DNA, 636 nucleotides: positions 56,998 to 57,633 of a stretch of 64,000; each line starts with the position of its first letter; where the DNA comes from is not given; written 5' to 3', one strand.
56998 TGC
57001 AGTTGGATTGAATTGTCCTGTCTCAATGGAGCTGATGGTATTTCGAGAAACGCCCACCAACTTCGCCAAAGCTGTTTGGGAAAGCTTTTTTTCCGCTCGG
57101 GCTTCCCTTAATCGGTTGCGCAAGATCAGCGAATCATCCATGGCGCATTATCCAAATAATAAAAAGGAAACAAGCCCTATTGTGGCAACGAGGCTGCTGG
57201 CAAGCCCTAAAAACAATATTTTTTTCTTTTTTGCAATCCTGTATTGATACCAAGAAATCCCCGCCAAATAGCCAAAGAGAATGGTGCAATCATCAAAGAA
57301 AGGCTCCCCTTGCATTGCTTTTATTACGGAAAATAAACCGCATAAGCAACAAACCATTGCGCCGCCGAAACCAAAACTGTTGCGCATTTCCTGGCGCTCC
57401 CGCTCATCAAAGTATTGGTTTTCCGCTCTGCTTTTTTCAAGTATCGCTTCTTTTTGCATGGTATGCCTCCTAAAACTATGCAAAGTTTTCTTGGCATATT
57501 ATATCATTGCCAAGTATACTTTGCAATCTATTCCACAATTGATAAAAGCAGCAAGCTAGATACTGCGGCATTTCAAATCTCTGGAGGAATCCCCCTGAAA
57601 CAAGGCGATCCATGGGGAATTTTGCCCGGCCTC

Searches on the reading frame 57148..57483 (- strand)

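Call 36: search_protein_families(library=ncbifam, proteins=[window:57148-57483:-], max_evalue=0.000001)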
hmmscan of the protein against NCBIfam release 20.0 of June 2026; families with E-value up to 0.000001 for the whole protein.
window:57148-57483:- (111 aa): 0 families

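Call 58: search_protein_families(library=pfam, proteins=[window:57148-57483:-], max_evalue=0.05)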
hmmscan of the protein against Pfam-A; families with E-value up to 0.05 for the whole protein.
window:57148-57483:- (111 aa): 3 families
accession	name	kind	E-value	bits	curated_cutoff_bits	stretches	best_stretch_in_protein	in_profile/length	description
PF20040.4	DUF6442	-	1.8e-18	67.1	25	1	9-108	1-98/102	Family of unknown function (DUF6442)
PF12822.12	ECF_trnsprt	-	0.044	14.2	30.7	1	41-109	46-121/169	ECF transporter, substrate-specific component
PF17159.10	MASE3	-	0.045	13.8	31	0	72-110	23-61/226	Membrane-associated sensor domain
